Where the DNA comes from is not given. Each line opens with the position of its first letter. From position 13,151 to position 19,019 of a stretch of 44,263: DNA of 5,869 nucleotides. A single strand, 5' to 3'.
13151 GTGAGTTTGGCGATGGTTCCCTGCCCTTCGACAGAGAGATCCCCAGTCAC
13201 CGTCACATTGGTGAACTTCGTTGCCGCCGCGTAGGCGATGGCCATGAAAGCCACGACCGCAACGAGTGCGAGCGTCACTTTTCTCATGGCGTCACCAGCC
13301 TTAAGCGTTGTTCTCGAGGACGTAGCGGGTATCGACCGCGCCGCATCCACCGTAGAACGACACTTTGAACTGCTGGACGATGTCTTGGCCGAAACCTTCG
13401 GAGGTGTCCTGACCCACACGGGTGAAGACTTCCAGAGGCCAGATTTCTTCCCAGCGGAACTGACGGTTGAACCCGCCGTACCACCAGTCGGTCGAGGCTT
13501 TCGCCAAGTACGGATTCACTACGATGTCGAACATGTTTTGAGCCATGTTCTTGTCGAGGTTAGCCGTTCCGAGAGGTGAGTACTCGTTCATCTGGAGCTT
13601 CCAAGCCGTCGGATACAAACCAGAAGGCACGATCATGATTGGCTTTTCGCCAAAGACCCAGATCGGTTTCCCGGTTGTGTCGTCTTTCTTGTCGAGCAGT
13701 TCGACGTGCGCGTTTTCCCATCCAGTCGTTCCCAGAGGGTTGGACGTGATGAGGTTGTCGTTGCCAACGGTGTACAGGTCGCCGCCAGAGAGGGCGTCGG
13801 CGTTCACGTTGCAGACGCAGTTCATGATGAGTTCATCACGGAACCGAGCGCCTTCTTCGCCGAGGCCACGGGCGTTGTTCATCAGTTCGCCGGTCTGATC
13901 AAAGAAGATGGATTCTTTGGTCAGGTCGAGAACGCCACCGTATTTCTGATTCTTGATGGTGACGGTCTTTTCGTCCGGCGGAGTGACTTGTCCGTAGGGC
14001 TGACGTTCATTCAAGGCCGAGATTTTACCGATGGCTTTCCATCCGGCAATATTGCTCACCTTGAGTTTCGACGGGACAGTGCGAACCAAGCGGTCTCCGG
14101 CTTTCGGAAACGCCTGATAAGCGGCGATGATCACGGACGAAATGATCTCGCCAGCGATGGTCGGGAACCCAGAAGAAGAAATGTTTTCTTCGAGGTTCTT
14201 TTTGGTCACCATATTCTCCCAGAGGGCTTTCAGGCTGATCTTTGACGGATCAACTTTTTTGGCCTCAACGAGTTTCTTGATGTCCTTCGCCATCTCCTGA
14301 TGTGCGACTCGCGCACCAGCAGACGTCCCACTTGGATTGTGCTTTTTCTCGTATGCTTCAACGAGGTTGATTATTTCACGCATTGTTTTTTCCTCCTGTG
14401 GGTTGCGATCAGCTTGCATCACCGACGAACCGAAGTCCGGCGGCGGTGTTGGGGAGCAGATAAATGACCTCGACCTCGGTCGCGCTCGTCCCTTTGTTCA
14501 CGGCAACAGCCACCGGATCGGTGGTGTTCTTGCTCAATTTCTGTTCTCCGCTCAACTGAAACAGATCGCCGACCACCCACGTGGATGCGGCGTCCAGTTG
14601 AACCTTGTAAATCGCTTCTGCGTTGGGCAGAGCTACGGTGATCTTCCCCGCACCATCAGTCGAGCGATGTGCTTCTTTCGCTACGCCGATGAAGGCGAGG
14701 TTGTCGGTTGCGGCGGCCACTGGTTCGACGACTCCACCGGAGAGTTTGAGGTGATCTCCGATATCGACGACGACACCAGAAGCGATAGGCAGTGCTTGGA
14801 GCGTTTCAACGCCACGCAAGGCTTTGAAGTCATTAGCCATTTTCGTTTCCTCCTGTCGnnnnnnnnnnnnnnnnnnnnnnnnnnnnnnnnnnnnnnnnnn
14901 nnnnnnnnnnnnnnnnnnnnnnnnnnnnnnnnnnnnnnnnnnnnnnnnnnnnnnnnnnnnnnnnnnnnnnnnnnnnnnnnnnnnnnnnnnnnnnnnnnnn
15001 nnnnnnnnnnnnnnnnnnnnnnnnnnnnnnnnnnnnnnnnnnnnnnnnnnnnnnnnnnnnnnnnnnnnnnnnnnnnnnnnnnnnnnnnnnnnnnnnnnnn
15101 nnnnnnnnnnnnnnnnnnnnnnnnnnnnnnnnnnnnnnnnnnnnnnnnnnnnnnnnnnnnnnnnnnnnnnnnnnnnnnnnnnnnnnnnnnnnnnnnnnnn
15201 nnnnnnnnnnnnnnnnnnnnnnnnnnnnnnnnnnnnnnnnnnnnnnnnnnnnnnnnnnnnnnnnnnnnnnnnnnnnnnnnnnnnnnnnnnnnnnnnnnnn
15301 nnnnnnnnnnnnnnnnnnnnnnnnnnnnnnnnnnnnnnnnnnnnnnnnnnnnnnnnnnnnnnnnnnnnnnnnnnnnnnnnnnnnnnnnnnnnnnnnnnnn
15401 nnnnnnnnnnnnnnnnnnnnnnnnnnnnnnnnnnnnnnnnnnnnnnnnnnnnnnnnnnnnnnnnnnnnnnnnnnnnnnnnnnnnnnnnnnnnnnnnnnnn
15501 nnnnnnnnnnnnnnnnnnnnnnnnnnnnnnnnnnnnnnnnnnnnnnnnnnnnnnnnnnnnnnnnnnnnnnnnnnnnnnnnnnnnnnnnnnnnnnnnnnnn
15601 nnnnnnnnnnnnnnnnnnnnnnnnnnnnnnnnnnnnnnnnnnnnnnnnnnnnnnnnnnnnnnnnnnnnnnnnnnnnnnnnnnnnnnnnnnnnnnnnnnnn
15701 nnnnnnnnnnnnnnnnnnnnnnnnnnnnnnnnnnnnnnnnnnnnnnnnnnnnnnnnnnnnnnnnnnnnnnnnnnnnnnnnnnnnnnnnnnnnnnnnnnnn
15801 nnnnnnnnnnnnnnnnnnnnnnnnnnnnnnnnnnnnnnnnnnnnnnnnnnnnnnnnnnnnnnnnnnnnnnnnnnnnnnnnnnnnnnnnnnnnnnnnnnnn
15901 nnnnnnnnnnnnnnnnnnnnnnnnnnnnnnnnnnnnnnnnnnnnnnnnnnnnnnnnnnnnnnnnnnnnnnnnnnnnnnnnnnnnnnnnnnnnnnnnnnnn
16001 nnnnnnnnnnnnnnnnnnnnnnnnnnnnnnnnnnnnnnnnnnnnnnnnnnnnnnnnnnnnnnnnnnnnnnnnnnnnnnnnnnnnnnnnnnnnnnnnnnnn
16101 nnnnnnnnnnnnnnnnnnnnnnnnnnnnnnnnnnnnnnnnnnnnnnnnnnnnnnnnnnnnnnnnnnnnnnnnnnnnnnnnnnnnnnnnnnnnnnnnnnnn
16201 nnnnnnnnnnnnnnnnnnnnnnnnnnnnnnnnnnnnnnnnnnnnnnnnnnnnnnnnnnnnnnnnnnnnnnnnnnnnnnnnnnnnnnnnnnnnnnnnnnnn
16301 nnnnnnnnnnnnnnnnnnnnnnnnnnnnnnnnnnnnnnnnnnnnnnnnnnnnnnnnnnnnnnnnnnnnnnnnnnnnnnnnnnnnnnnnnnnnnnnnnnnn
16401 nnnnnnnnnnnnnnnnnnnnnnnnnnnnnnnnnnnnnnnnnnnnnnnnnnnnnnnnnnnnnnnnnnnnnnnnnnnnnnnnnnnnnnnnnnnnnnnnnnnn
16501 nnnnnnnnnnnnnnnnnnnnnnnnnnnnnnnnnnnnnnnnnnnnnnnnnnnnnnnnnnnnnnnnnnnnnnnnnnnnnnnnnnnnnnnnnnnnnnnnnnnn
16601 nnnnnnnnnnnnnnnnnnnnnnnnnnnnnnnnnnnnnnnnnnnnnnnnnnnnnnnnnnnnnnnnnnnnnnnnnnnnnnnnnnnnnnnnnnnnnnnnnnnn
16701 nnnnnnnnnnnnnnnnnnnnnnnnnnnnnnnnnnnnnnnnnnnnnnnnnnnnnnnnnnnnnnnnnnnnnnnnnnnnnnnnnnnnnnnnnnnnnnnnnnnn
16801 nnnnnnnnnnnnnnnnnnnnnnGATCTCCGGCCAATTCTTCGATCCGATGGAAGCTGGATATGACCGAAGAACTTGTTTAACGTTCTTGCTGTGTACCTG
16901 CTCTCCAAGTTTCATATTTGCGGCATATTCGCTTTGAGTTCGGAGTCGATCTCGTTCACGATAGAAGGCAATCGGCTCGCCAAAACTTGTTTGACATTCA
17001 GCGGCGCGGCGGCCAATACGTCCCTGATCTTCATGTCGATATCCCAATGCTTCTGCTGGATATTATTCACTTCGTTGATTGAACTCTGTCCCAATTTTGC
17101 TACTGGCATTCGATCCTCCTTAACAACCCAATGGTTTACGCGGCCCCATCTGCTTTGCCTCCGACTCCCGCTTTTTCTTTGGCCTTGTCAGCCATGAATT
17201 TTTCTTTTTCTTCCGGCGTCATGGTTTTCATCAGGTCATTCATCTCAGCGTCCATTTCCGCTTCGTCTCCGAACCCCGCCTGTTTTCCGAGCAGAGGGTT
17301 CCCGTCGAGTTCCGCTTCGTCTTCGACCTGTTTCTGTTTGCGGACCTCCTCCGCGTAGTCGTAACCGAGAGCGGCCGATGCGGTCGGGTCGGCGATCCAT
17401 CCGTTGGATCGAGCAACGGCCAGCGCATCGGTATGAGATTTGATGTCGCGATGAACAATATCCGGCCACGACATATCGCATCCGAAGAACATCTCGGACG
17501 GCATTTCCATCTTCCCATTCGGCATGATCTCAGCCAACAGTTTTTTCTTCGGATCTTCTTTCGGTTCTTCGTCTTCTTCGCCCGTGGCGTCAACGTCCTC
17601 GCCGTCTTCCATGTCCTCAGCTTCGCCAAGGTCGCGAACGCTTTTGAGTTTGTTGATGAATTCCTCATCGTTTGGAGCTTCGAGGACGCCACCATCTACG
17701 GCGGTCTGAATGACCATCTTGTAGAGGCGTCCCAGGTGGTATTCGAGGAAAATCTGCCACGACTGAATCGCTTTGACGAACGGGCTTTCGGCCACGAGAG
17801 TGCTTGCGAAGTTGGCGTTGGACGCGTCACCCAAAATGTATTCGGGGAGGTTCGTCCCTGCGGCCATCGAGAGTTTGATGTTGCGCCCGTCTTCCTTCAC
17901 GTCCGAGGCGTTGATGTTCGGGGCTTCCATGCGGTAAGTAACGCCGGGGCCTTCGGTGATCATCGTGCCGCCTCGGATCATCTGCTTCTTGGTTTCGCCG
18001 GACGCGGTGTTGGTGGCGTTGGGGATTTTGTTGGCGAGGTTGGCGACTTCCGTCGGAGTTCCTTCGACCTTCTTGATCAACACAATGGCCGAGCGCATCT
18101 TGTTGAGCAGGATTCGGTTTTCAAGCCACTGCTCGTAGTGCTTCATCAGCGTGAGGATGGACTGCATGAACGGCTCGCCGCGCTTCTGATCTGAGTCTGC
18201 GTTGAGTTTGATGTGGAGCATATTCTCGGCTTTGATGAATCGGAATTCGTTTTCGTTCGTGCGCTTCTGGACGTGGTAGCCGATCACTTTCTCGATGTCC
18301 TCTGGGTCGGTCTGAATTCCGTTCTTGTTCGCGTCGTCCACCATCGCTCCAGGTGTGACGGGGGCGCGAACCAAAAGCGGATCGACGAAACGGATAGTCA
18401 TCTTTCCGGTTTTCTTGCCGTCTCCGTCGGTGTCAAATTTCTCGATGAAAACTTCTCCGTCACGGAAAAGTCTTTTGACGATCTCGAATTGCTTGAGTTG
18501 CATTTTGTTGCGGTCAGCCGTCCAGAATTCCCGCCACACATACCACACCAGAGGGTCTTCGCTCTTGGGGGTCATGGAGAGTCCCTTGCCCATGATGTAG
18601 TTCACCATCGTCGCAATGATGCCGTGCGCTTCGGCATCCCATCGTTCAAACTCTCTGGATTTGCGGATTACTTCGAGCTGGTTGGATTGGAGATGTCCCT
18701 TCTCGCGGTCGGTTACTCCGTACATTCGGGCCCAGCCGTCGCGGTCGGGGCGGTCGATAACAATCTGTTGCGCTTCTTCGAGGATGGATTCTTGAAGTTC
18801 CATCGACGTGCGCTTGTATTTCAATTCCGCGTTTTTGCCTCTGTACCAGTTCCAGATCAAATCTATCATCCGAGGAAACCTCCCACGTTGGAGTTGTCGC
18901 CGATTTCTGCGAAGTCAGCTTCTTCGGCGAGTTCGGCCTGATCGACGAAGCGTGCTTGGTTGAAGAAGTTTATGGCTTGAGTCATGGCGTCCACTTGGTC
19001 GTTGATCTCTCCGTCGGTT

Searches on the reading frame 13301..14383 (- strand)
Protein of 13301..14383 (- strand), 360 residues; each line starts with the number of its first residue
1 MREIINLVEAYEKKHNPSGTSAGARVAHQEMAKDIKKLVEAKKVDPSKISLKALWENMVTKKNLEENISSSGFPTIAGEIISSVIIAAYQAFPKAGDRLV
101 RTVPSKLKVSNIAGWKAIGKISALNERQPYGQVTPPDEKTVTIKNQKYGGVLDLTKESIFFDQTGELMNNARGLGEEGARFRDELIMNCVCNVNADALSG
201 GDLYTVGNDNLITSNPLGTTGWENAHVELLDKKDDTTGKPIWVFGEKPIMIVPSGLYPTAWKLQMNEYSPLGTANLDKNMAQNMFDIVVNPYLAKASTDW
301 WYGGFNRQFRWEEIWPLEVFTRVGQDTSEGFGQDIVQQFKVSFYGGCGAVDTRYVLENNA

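Call 77: search_protein_families(library=pfam, proteins=[window:13301-14383:-], max_evalue=0.001)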
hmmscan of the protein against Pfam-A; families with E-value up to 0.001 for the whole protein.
window:13301-14383:- (360 aa): 2 families
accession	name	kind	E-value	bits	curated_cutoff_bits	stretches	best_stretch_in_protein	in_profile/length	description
PF25209.1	Phage_capsid_4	-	9.2e-20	72.5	27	1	66-355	7-259/262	Phage capsid protein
PF10124.15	Mu-like_gpT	-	0.0001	22.2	20.1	0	101-191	28-115/289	Mu-like prophage major head subunit gpT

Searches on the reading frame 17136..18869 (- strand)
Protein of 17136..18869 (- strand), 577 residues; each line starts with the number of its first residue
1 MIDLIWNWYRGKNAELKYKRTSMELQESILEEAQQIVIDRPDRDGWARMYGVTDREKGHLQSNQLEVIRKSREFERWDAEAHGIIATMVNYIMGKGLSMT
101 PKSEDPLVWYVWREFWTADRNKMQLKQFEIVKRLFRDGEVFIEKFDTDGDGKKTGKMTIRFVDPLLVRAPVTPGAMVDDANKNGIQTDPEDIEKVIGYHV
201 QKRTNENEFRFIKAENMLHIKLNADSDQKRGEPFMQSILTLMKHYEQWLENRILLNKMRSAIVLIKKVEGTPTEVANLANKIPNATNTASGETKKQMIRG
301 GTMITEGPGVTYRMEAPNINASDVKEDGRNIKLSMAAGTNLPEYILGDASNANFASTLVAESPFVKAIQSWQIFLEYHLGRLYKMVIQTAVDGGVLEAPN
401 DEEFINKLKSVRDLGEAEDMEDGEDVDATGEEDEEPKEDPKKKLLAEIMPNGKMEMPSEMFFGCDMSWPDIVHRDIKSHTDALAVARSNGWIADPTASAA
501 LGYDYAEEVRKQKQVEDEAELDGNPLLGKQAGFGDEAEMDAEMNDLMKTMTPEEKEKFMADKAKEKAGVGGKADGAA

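Call 77: search_protein_families(library=pfam, proteins=[window:17136-18869:-], max_evalue=0.001)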
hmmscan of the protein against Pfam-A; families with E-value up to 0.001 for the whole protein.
window:17136-18869:- (577 aa): 1 family
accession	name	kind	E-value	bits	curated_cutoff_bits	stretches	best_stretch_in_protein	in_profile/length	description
PF05136.18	Phage_portal_2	-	7.8e-22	78.3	32.9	1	66-372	25-354/354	Phage portal protein, lambda family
